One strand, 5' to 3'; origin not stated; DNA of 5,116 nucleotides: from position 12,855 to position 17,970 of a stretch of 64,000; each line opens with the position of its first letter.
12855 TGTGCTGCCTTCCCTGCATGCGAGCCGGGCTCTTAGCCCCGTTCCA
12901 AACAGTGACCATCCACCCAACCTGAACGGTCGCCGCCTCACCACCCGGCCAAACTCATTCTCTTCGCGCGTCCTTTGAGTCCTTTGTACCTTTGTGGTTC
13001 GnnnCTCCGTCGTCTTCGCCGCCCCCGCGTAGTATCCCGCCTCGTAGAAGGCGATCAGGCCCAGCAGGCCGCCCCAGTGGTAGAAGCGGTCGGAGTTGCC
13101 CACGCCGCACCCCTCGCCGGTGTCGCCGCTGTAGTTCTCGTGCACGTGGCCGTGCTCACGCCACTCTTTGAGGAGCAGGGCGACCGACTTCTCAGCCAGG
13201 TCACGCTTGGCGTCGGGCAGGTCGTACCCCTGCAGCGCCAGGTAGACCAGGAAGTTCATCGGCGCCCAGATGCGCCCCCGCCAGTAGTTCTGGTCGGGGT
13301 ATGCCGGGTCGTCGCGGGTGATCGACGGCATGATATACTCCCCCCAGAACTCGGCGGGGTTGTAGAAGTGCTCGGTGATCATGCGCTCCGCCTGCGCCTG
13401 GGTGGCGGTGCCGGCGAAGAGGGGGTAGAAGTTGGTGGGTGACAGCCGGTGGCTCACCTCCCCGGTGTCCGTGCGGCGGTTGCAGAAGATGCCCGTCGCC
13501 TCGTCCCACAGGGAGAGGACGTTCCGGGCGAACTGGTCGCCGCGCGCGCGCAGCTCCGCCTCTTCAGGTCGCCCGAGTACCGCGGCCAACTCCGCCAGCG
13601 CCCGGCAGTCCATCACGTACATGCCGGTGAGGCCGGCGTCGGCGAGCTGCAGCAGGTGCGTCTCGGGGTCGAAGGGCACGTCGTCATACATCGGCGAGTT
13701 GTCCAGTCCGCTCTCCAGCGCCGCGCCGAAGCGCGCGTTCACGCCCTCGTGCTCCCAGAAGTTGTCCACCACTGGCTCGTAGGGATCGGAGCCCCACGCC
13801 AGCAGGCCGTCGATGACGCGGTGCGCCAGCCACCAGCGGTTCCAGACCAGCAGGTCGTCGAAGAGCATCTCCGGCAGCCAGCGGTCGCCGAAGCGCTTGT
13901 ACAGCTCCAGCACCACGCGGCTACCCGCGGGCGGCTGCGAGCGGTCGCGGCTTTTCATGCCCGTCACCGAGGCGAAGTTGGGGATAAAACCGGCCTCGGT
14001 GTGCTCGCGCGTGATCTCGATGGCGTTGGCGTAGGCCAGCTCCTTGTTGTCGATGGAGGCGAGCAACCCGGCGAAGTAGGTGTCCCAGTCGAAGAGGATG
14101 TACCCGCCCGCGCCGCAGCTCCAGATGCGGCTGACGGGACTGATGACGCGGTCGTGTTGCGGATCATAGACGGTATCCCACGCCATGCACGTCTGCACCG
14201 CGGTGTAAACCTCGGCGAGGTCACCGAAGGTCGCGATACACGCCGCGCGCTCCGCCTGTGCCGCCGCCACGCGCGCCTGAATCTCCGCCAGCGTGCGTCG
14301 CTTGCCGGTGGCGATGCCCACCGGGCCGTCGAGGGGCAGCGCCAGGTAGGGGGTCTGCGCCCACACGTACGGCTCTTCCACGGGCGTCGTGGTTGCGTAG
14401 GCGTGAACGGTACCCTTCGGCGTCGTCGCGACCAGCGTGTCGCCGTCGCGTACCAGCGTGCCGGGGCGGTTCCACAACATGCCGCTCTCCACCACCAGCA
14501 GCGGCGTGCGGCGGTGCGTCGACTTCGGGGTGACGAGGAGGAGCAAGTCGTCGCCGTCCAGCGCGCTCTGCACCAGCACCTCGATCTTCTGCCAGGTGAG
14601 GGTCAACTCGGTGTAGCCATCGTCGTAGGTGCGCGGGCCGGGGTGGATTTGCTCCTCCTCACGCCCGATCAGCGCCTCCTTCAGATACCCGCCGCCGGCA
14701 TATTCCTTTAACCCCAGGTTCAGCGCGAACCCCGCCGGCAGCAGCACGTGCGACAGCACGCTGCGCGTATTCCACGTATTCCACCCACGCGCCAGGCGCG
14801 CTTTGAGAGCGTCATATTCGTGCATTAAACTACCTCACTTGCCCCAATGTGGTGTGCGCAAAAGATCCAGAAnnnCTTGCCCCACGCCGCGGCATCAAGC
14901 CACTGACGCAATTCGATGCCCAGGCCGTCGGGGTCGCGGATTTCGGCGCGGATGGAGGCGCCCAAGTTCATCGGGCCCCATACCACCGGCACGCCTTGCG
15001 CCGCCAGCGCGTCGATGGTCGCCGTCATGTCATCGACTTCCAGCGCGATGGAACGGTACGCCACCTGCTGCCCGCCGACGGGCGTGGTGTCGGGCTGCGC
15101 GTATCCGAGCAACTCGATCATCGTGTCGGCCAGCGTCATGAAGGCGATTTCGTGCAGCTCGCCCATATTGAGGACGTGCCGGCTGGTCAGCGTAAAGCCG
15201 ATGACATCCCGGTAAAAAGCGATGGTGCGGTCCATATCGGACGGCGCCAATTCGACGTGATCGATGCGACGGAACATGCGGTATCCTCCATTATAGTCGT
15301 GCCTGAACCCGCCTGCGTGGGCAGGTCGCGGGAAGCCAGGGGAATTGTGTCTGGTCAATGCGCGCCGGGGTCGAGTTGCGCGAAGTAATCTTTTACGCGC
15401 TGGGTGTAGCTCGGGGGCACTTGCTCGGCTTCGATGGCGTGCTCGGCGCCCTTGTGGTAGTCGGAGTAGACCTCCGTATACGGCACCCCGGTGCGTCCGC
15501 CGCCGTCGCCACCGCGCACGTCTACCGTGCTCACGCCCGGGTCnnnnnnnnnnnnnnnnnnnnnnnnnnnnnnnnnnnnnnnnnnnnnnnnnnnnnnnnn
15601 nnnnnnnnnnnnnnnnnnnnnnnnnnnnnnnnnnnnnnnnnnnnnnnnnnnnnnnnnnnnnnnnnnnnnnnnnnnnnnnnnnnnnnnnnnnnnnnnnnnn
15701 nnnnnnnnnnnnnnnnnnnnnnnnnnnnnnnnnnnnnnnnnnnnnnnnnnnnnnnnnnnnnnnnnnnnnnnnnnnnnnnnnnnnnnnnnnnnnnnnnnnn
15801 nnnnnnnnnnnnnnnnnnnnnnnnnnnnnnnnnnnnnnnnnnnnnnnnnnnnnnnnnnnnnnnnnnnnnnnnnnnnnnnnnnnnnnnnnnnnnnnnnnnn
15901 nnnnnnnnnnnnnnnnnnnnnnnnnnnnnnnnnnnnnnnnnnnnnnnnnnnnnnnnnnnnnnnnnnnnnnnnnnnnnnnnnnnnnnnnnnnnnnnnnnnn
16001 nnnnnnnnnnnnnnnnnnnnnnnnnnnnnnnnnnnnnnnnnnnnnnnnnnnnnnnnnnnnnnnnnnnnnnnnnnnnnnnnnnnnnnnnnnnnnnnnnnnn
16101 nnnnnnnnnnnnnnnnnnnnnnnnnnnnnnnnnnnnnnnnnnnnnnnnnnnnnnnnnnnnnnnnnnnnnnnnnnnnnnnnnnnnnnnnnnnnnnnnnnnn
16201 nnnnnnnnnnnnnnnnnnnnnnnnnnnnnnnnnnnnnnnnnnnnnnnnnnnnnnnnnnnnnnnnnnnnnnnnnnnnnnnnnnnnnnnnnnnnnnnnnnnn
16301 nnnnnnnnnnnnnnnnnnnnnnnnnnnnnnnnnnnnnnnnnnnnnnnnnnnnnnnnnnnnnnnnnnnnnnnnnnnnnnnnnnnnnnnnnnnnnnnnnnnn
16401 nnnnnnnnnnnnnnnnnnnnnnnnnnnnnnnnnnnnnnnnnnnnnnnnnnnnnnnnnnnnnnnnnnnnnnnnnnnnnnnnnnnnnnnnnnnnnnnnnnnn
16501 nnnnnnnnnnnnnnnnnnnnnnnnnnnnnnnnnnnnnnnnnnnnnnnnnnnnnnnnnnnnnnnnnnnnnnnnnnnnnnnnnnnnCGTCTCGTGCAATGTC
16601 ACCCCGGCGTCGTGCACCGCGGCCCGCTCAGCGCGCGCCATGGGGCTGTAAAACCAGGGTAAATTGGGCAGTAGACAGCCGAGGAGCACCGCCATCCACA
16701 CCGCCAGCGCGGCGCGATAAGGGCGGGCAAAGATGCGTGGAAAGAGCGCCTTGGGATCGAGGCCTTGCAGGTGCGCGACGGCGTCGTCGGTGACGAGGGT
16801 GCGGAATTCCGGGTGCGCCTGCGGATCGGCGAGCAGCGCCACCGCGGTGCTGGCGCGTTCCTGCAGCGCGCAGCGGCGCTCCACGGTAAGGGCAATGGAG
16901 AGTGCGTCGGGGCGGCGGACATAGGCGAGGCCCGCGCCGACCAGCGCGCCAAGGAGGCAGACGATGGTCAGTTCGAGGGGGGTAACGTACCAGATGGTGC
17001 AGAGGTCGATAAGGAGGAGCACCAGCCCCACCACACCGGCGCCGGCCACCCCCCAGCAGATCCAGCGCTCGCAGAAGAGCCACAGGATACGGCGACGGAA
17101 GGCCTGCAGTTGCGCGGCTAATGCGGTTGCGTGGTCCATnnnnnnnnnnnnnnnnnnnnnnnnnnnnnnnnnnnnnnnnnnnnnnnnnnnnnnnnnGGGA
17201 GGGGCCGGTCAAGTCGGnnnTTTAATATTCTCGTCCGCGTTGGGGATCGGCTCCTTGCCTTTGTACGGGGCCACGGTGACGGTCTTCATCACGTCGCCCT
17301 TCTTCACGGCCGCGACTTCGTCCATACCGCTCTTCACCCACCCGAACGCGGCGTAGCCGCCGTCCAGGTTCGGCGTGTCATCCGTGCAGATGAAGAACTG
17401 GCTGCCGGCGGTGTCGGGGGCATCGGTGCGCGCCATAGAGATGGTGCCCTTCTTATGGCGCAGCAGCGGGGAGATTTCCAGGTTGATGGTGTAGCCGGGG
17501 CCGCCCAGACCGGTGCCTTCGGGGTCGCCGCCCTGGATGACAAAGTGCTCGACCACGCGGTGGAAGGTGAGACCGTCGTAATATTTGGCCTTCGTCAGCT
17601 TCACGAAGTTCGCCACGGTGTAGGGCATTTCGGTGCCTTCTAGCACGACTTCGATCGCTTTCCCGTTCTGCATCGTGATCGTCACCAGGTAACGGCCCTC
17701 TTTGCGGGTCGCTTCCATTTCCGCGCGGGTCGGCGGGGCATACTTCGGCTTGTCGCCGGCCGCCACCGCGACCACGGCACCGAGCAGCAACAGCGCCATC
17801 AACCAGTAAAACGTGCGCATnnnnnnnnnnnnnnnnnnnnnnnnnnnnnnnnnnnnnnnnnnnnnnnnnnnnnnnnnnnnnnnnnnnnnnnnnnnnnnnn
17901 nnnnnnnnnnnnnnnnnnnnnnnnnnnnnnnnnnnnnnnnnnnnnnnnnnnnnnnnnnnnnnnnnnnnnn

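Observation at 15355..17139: Large membrane-anchored coiled-coil protein with a ~200-aa Asn/Gly/Gln-rich low-complexity tract and a conserved C-terminal module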

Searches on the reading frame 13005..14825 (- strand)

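Call 68: search_protein_families(library=pfam, proteins=[window:13005-14825:-], max_evalue=0.01)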
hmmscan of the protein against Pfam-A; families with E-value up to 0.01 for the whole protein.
window:13005-14825:- (607 aa): 3 families
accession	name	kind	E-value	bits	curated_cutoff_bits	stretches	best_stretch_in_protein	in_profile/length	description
PF22422.2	MGH1-like_GH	-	4.4e-43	148.7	27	1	246-584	6-355/356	Mannosylglycerate hydrolase MGH1-like glycoside hydrolase domain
PF01204.24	Trehalase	-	1.6e-15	57.4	21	1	438-573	350-484/512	Trehalase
PF03200.22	Glyco_hydro_63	-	4.3e-13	49.3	22.4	1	480-591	366-489/492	Glycosyl hydrolase family 63 C-terminal domain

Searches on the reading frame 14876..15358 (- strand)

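Call 68: search_protein_families(library=pfam, proteins=[window:14876-15358:-], max_evalue=0.01)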
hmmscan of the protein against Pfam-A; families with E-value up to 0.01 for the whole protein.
window:14876-15358:- (161 aa): 4 families
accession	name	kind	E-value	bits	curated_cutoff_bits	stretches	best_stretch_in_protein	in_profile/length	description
PF00903.31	Glyoxalase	-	4.5e-20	72.7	20.6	1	31-150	1-121/121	Glyoxalase/Bleomycin resistance protein/Dioxygenase superfamily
PF13669.12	Glyoxalase_4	-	1e-10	42.3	27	1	33-134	1-102/109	Glyoxalase/Bleomycin resistance protein/Dioxygenase superfamily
PF13468.12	Glyoxalase_3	-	4.1e-06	27.4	25.1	1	32-132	1-102/176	Glyoxalase-like domain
PF22677.2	Ble-like_N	-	0.0007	19.7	24.5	1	31-59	1-29/41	Bleomycin resistance protein-like N-terminal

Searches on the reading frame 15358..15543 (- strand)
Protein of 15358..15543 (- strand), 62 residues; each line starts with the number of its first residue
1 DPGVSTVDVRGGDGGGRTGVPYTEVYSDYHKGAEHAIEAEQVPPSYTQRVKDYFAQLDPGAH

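Call 115: predict_structure(alignment_id=A10)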
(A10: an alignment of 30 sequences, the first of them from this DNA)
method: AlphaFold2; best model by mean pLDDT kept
length: 62 residues; sequences in the alignment: 30
mean_pLDDT: 78.8   pTM: 0.56
mean pLDDT of the five models: 78.8, 77.5, 77.0, 73.7, 71.6
residues with pLDDT >= 90: 33; 70-90: 10; 50-70: 7; < 50: 12
segments of 3 or more residues with pLDDT < 50: 1-3, 10-15
pLDDT, mean of each block of 10 residues (from residue 1): 47 56 89 96 96 91 74
secondary structure, 60 per line:
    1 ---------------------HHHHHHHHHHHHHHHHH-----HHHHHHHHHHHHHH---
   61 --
elements in order: H22-38 H44-57
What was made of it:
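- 15358..15528 (-): aa 538-594: conserved C-terminal module. A short beta segment leads into a two-helix hairpin ending ............, with Y585 and F586 nearly invariant. AF2 of the module alone gives helices with pLDDT above 90 (call 115).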

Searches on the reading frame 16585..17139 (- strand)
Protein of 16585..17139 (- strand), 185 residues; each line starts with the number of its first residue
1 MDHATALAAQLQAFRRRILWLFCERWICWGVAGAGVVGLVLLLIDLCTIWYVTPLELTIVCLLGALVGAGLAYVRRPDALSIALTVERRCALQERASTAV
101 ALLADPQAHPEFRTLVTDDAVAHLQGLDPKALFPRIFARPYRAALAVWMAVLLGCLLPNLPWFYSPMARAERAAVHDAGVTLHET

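Call 36: find_related_loci(query=A4, collection=genome_contigs, flank=10000)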
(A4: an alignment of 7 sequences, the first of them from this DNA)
Query A4 (185 aa) in genome_contigs; peptide patterns used: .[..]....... (x = any residue, [..] = any of these).
45 stretches matched a pattern; 4 encode a relative of the query (tblastn E <= 1e-3); 4 distinct loci.
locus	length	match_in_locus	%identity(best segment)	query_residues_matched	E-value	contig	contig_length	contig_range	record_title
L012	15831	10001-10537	40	7-184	2e-32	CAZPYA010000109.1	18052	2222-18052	MAG TPA_asm: uncultured bacterium isolate SRP272421_co1_718 genome assembly, contig: NODE_8655_length_18052_cov_6.853976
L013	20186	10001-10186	37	74-134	2e-5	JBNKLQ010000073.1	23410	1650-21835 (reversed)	MAG: Candidatus Promineifilaceae bacterium isolate H1H2.bin.11.strict NODE_73_length_23410_cov_4.315519, whole genome sh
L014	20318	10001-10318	29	74-177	1e-4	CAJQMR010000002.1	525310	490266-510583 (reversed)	MAG: uncultured Anaerolineae bacterium isolate 10_20180412_Bin_Bin_103_1 genome assembly, contig: c_000005862348, whole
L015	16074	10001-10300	35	3-100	2e-4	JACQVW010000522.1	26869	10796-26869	MAG: Planctomycetota bacterium isolate NC_groundwater_1473_Ag_S-0.65um_71_22 S_p65_S5_coassembly_k141_3280691, whole gen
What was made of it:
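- Tried and rejected: The second, using L[QK]ERASTAV, gave 4 loci (call 36).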

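Call 76: search_protein_representatives(alignment_id=A5)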
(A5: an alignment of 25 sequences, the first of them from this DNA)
Query: 25 sequences, 183 profile positions. Proteins with E-value up to 0.001 (for the whole library): 14018; up to 1e-10: 6961; up to 1e-30: 247. The best 150 are listed.
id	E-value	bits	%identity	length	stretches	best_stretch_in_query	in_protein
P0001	2.2e-49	183.9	-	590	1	1-182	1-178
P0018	7.9e-48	178.8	-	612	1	4-183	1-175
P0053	8.6e-46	172.2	-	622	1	4-182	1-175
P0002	5.0e-45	169.7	-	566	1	1-182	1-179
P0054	8.7e-45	168.9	-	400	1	5-183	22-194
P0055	1.8e-44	167.9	-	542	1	4-183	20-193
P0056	2.2e-43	164.3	-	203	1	5-175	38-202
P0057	3.7e-43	163.6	-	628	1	4-179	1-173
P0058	6.1e-43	162.9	-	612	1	4-182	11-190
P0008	7.2e-43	162.6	-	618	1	4-182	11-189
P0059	9.3e-42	159.0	-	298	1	4-180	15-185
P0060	2.3e-41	157.8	-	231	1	4-179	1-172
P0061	2.4e-41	157.7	-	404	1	4-182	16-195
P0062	2.5e-41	157.6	-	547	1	4-182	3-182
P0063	4.3e-41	156.8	-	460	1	4-182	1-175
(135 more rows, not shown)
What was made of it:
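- The N-terminal profile alone finds 14,018 representative clusters at E<=1e-3, 6,961 at E<=1e-10 and 247 at E<=1e-30 (call 76).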

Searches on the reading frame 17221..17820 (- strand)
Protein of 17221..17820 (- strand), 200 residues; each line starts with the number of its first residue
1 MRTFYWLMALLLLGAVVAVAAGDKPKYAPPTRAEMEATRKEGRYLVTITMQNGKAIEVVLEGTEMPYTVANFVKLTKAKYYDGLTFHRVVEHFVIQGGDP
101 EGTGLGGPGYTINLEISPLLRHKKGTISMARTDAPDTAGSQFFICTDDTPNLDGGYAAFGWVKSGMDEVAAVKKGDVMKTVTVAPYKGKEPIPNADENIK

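Call 68: search_protein_families(library=pfam, proteins=[window:17221-17820:-], max_evalue=0.01)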
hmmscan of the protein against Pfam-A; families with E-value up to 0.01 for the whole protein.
window:17221-17820:- (200 aa): 1 family
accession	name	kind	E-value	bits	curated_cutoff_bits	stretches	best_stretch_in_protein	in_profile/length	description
PF00160.26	Pro_isomerase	-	8.7e-42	143.5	21.7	1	46-179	2-144/159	Cyclophilin type peptidyl-prolyl cis-trans isomerase/CLD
